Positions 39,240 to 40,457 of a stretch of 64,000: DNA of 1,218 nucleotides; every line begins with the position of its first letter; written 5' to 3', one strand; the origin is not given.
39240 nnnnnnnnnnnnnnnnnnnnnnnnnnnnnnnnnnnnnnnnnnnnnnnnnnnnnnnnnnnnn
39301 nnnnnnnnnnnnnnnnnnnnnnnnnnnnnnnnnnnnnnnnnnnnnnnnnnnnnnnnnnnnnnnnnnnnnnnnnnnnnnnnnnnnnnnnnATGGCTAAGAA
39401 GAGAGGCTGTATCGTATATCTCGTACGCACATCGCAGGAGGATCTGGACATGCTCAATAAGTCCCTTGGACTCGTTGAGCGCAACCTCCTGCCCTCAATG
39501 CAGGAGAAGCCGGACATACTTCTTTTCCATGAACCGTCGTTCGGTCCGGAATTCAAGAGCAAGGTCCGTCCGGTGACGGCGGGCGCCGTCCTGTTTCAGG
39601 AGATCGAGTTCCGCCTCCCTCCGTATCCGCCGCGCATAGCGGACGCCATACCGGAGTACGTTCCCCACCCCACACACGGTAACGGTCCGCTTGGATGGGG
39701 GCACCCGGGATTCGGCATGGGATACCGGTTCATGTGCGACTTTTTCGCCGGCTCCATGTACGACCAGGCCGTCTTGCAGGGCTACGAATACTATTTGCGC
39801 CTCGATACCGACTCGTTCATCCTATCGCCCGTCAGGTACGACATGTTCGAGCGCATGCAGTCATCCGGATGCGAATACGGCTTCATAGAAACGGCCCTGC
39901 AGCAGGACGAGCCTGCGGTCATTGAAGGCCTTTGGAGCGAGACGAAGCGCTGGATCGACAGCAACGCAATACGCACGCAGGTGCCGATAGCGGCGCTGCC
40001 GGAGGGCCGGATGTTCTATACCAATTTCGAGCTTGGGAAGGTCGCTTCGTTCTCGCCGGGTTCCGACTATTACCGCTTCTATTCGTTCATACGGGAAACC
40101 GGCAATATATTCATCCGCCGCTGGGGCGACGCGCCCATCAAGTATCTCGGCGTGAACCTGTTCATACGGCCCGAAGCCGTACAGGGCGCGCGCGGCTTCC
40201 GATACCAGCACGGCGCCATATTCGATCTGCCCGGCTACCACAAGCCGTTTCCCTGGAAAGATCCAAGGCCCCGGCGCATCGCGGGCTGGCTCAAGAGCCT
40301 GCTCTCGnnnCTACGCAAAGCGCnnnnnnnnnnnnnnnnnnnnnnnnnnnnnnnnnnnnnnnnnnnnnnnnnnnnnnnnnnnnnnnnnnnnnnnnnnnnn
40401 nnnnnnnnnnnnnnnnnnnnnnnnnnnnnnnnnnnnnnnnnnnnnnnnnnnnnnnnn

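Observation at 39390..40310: GT15 (Kre2/Mnt1-like) mannosyltransferase homologue in a bacterial glycan locus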

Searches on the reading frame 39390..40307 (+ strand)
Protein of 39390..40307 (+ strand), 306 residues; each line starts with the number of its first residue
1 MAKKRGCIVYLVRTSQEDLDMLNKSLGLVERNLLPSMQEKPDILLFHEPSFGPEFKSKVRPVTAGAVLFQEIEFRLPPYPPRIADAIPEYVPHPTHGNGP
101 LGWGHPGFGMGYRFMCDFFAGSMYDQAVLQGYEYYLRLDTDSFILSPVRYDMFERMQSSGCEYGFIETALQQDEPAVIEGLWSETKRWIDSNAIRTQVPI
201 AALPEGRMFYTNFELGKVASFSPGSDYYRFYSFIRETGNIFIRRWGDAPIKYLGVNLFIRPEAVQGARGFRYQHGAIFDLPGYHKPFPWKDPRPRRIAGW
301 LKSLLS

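Call 3: search_protein_families(library=pfam, proteins=[window:39390-40307:+], max_evalue=1)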
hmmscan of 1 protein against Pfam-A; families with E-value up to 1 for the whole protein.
window:39390-40307:+ (306 aa): 1 family
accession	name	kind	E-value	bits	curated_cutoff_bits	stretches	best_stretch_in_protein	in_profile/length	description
PF01793.22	Glyco_transf_15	-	2.3e-26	93.4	25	1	3-274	54-323/325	Glycolipid 2-alpha-mannosyltransferase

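Call 4: search_protein_families(library=ncbifam, proteins=[window:39390-40307:+], max_evalue=1)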
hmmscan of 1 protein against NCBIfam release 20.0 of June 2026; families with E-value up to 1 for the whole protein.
window:39390-40307:+ (306 aa): 0 families

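Call 5: search_solved_structures(query=window:39390-40307:+, max_evalue=1, show_alignments=2)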
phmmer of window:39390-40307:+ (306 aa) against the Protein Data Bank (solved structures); distinct sequences matched with E-value up to 1: 3.
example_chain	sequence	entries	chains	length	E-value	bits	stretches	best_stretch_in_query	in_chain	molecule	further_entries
7boo_A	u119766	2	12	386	2.5e-19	73.3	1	109-283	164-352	Alpha-1,2-mannosyltransferase (Ktr4), putative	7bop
5a07_A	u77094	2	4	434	8.3e-16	61.7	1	111-278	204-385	PROBABLE MANNOSYLTRANSFERASE KTR4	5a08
1s4n_A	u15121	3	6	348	2.2e-15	60.4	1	3-275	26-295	Glycolipid 2-alpha-mannosyltransferase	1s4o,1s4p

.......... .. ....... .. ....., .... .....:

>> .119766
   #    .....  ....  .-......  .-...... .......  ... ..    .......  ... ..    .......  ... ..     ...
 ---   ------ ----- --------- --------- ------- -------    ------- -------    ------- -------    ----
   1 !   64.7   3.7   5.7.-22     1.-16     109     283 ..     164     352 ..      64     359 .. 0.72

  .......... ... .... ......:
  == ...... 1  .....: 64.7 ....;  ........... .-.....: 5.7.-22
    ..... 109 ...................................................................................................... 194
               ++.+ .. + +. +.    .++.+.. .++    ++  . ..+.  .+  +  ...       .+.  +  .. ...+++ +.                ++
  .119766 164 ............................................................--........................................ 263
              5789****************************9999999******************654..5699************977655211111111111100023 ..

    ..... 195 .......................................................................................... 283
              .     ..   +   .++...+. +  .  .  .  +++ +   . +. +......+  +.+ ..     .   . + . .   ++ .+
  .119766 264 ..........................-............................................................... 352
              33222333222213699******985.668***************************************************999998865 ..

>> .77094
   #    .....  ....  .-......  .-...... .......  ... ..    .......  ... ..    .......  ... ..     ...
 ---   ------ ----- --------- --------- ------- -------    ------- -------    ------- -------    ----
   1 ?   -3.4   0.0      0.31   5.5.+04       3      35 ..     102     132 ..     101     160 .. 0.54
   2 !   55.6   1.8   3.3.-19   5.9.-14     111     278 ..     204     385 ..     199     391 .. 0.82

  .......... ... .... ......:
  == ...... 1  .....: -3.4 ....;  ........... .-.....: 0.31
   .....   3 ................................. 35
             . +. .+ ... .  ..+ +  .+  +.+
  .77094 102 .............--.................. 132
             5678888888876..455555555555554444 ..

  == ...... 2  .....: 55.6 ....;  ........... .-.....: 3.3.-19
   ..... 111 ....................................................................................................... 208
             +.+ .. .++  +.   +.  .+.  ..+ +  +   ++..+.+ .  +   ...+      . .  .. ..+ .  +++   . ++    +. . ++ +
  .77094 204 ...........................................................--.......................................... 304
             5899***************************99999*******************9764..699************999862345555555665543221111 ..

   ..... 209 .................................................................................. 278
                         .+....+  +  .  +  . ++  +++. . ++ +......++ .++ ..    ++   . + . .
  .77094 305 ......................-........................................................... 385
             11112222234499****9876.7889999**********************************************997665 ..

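Call 6: find_homologous_proteins(query=window:39390-40307:+, max_evalue=0.001)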
Query window:39390-40307:+ (306 aa): 176 proteins with E <= 0.001 among 859 candidates; the best 120 are listed.
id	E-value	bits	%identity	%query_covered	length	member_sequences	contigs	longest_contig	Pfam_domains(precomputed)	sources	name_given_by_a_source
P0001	1.0e-197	674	100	93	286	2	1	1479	PF01793.23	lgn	-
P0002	1.6e-131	457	69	95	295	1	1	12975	PF01793.23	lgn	-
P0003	9.0e-127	441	63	100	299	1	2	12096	PF01793.23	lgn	-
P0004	4.5e-122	426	63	92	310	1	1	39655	PF01793.23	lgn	-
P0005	9.9e-121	421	58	100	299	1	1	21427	PF01793.23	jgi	jgi:alpha 1,2-mannosyltransferase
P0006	8.7e-120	418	64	92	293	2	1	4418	PF01793.23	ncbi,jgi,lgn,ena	-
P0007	4.0e-119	416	61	100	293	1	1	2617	PF01793.23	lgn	-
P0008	1.7e-118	414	64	92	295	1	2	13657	PF01793.23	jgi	jgi:alpha 1,2-mannosyltransferase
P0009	7.4e-111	389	64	89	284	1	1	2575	PF01793.23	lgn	-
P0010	1.4e-110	388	58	90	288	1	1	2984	PF01793.23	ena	-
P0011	9.8e-109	382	58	90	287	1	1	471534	PF01793.23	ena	-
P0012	8.9e-102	359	55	90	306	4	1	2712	PF01793.23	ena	-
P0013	1.0e-100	356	55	91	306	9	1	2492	PF01793.23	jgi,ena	jgi:hypothetical protein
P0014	4.3e-100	354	56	92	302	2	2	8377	PF01793.23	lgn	-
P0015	3.0e-99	351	55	91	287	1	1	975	PF01793.23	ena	-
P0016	3.9e-97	344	55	91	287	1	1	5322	PF01793.23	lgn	-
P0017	4.3e-96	340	54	90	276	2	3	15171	PF01793.23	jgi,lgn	jgi:alpha 1,2-mannosyltransferase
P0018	3.1e-95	338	55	91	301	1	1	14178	PF01793.23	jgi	jgi:hypothetical protein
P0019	4.8e-95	337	52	90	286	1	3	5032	PF01793.23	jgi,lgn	-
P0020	1.7e-92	329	52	90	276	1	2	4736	PF01793.23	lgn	-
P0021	4.6e-92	327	52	91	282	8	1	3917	PF01793.23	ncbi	-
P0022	1.5e-91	326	55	84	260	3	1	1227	PF01793.23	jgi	-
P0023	1.1e-89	319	53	90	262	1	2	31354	PF01793.23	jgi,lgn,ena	jgi:alpha 1,2-mannosyltransferase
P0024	1.2e-89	319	52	90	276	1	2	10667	PF01793.23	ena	-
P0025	1.4e-88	316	51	90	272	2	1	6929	PF01793.23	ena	-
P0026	4.9e-88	314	52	90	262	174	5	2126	PF01793.23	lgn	-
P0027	6.9e-88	313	51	90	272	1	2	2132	PF01793.23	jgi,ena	-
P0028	2.9e-87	311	51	90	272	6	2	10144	PF01793.23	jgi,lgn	-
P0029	5.1e-87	311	53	90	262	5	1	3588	PF01793.23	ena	-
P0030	6.1e-87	310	52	90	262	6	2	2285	PF01793.23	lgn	-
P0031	8.6e-87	310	55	90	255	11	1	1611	PF01793.23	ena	-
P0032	1.2e-86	309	50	90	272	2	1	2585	PF01793.23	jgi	-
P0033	1.4e-86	309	50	90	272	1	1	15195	PF01793.23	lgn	-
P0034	1.9e-86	309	52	91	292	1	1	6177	PF01793.23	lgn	-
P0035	2.2e-86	309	52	90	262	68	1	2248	PF01793.23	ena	-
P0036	6.4e-86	307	51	90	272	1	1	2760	PF01793.23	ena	-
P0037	1.1e-85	306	52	90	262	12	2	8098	PF01793.23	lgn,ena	-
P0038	1.3e-85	306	50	90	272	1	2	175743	PF01793.23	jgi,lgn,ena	jgi:alpha 1,2-mannosyltransferase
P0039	1.4e-85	306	52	90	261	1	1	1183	PF01793.23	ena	-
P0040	1.5e-85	306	52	90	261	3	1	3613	PF01793.23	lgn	-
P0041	1.8e-85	306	51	92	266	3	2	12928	PF01793.23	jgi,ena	jgi:alpha 1,2-mannosyltransferase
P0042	1.8e-85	306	50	91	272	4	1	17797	PF01793.23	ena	-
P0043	2.3e-85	305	49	90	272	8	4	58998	PF01793.23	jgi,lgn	-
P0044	2.7e-85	305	51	89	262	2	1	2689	PF01793.23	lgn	-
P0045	3.4e-85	305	51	90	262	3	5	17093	PF01793.23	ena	-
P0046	3.4e-85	305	51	90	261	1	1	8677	PF01793.23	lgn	-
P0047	4.9e-85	304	51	90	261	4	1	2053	PF01793.23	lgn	-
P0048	5.6e-85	304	52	90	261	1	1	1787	PF01793.23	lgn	-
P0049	8.7e-85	303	52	90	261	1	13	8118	PF01793.23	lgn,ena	-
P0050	9.5e-85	303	52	90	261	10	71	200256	PF01793.23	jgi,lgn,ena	jgi:hypothetical protein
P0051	1.0e-84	303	52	89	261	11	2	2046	PF01793.23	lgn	-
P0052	1.2e-84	303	52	90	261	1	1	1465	PF01793.23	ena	-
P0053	1.6e-84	302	52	92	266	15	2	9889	PF01793.23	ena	-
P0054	1.8e-84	302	51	90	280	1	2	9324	PF01793.23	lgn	-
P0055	4.6e-84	301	50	90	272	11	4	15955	PF01793.23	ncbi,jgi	jgi:hypothetical protein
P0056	5.6e-84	301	49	90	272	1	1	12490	PF01793.23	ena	-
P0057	5.9e-84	301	52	92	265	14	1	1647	PF01793.23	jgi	jgi:hypothetical protein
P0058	6.7e-84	300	52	90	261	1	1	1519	PF01793.23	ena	-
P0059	7.3e-84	300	51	90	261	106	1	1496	PF01793.23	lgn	-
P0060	7.6e-84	300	48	91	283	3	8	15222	PF01793.23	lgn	-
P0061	1.1e-83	300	49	91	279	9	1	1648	PF01793.23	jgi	-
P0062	2.3e-83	299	49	90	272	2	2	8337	PF01793.23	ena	-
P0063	3.4e-83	298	51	90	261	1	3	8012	PF01793.23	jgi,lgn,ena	jgi:hypothetical protein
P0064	5.5e-83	297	51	90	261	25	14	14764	PF01793.23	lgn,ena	-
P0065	6.9e-83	297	49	92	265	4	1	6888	PF01793.23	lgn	-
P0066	1.8e-82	296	50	90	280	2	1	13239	PF01793.23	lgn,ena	-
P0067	4.8e-82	294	47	90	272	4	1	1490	PF01793.23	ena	-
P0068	6.1e-82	294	49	90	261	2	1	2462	PF01793.23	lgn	-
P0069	1.3e-81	293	49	90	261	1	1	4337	PF01793.23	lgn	-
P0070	1.4e-81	293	48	91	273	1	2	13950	PF01793.23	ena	-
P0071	1.6e-81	293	49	90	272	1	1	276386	PF01793.23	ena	-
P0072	2.0e-81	292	50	90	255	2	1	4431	PF01793.23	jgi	jgi:alpha 1,2-mannosyltransferase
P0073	3.0e-81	292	49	90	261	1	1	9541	PF01793.23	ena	-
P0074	3.4e-81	292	50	90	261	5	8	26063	PF01793.23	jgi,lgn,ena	jgi:alpha 1,2-mannosyltransferase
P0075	4.0e-81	291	49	90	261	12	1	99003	PF01793.23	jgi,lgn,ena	-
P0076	5.7e-81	291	48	91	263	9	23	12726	PF01793.23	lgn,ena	-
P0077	6.8e-81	290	49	90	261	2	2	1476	PF01793.23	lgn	-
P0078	7.7e-81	290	50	90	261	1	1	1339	PF01793.23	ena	-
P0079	1.0e-80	290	51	90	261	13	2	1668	PF01793.23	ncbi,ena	-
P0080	1.2e-80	290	49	90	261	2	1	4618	PF01793.23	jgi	jgi:hypothetical protein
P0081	1.6e-80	289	47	91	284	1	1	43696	PF01793.23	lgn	-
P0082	1.8e-80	289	53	90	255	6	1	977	PF01793.23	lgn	-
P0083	2.6e-80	289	48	89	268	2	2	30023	PF01793.23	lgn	-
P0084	3.0e-80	288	50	90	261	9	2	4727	PF01793.23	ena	-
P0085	4.3e-80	288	51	90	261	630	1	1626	PF01793.23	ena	-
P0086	5.2e-80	288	52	90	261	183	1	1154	PF01793.23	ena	-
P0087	6.1e-80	287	51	90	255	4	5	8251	PF01793.23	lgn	-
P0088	6.5e-80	287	48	90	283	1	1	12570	PF01793.23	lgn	-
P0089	8.0e-80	287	51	90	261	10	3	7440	PF01793.23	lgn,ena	-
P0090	8.6e-80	287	49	92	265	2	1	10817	PF01793.23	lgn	-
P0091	1.5e-79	286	48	92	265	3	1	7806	PF01793.23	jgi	jgi:hypothetical protein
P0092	1.6e-79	286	48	91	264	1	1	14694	PF01793.23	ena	-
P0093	2.2e-79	286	48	90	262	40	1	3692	PF01793.23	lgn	-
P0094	2.5e-79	285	48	90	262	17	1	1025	PF01793.23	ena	-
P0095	4.3e-79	285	48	92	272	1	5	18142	PF01793.23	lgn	-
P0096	4.5e-79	285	51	90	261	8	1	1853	PF01793.23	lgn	-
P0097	5.5e-79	284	47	90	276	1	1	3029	PF01793.23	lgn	-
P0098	1.1e-78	283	48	92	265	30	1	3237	PF01793.23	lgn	-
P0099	3.3e-78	282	50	91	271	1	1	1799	PF01793.23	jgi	-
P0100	3.4e-78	282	49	88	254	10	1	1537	PF01793.23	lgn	-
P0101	3.6e-78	282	49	88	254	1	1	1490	PF01793.23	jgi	jgi:alpha 1,2-mannosyltransferase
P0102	9.9e-78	280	50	92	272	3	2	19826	PF01793.23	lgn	-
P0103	2.4e-77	279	48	90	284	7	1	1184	PF01793.23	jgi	jgi:alpha 1,2-mannosyltransferase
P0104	2.8e-77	279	48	88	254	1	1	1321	PF01793.23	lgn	-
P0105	4.9e-77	278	48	90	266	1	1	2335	PF01793.23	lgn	-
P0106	7.8e-77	277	50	85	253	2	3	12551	PF01793.23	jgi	-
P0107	1.1e-76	277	49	88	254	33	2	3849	PF01793.23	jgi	-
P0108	1.2e-76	277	49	88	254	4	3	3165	PF01793.23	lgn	-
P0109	1.9e-76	276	49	91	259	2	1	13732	PF01793.23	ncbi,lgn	-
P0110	5.0e-76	274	58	70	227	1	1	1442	PF01793.23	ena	-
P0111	5.9e-76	274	48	88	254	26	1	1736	PF01793.23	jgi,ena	jgi:alpha 1,2-mannosyltransferase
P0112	6.7e-76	274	45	90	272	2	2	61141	PF01793.23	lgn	-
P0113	8.0e-76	274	48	88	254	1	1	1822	PF01793.23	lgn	-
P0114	1.4e-75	273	49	90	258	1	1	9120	PF01793.23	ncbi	-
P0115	2.3e-75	272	48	90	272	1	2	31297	PF01793.23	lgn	-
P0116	3.7e-75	272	47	90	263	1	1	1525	PF01793.23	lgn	-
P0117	2.2e-74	269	48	88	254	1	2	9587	PF01793.23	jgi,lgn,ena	-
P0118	1.1e-73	267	48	92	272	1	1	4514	PF01793.23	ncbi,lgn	-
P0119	1.5e-73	266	45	90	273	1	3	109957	PF01793.23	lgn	-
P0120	2.4e-73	266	48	86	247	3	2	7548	PF01793.23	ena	-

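Call 15: find_encoding_contigs(protein=P0011, flank=10000, max_places=3)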
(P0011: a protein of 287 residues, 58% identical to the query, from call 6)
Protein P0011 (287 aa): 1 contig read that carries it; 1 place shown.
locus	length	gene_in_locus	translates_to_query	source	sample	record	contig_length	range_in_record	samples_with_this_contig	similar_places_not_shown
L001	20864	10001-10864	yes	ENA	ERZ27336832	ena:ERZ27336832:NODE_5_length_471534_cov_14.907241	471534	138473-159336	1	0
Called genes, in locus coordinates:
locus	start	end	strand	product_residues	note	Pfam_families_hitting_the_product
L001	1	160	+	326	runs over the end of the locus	PF01073:3Beta_HSD, PF01370:Epimerase, PF02719:Polysacc_synt_2, PF04321:RmlD_sub_bind, PF16363:GDP_Man_Dehyd, PF07993:NAD_binding_4 (weak)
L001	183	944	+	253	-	PF00535:Glycos_transf_2, PF10111:Glyco_tranf_2_2, PF13641:Glyco_tranf_2_3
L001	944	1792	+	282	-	PF01531:Glyco_transf_11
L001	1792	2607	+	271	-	-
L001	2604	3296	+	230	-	-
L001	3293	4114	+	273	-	PF00535:Glycos_transf_2, PF10111:Glyco_tranf_2_2 (weak)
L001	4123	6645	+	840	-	PF08241:Methyltransf_11 (faint), PF02558:ApbA (faint), PF03721:UDPG_MGDP_dh_N, PF00984:UDPG_MGDP_dh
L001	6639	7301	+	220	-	-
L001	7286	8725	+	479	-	PF01531:Glyco_transf_11 (weak)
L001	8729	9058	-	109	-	-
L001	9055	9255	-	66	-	-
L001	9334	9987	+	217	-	-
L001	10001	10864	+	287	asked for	PF01793:Glyco_transf_15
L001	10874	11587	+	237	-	-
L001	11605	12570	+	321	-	PF01073:3Beta_HSD, PF01370:Epimerase, PF02719:Polysacc_synt_2 (faint), PF07993:NAD_binding_4 (faint), PF16363:GDP_Man_Dehyd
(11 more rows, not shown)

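Call 16: find_encoding_contigs(protein=P0004, flank=10000, max_places=3)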
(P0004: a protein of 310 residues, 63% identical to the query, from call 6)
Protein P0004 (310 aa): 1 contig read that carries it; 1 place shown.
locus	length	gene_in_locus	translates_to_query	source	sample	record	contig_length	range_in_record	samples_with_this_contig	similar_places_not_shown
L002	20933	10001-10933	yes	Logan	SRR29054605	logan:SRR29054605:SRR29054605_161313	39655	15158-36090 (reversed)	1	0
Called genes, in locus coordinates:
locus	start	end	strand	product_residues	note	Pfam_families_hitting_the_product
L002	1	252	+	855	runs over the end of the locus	PF00534:Glycos_transf_1 (weak), PF13692:Glyco_trans_1_4 (weak), PF00535:Glycos_transf_2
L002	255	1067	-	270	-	-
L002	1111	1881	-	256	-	PF18922:DUF5672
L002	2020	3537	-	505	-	PF02310:B12-binding, PF04055:Radical_SAM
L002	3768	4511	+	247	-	PF13489:Methyltransf_23, PF08241:Methyltransf_11, PF08242:Methyltransf_12 (weak), PF13649:Methyltransf_25, PF13847:Methyltransf_31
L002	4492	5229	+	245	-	PF05050:Methyltransf_21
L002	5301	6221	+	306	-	-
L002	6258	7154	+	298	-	PF01531:Glyco_transf_11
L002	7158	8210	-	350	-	PF00106:adh_short (faint), PF01370:Epimerase, PF02719:Polysacc_synt_2, PF04321:RmlD_sub_bind, PF16363:GDP_Man_Dehyd, PF07993:NAD_binding_4 (weak)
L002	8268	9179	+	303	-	PF01531:Glyco_transf_11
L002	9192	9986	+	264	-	PF13489:Methyltransf_23, PF08241:Methyltransf_11, PF08242:Methyltransf_12, PF13649:Methyltransf_25, PF13847:Methyltransf_31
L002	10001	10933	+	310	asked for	PF01793:Glyco_transf_15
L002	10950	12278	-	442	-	PF03446:NAD_binding_2 (faint), PF03721:UDPG_MGDP_dh_N, PF00984:UDPG_MGDP_dh, PF03720:UDPG_MGDP_dh_C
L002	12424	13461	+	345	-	PF01073:3Beta_HSD (weak), PF01370:Epimerase, PF07993:NAD_binding_4 (faint), PF13460:NAD_binding_10 (weak), PF16363:GDP_Man_Dehyd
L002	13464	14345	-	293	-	PF13489:Methyltransf_23, PF13649:Methyltransf_25 (weak), PF08241:Methyltransf_11 (weak)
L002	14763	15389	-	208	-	PF13489:Methyltransf_23, PF08241:Methyltransf_11, PF08242:Methyltransf_12 (weak), PF13649:Methyltransf_25, PF13847:Methyltransf_31 (weak)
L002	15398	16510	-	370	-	PF00534:Glycos_transf_1, PF13692:Glyco_trans_1_4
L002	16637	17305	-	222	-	PF08241:Methyltransf_11 (weak)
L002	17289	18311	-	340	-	PF00534:Glycos_transf_1, PF13692:Glyco_trans_1_4, PF13524:Glyco_trans_1_2 (weak)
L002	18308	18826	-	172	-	PF04138:GtrA_DPMS_TM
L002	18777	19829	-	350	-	PF13579:Glyco_trans_4_4 (faint), PF20706:GT4-conflict, PF00534:Glycos_transf_1, PF13692:Glyco_trans_1_4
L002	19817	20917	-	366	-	PF13439:Glyco_transf_4 (weak), PF00534:Glycos_transf_1, PF13692:Glyco_trans_1_4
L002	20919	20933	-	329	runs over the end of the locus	PF01370:Epimerase, PF02719:Polysacc_synt_2 (faint), PF04321:RmlD_sub_bind (weak), PF01073:3Beta_HSD (weak), PF07993:NAD_binding_4 (faint), PF16363:GDP_Man_Dehyd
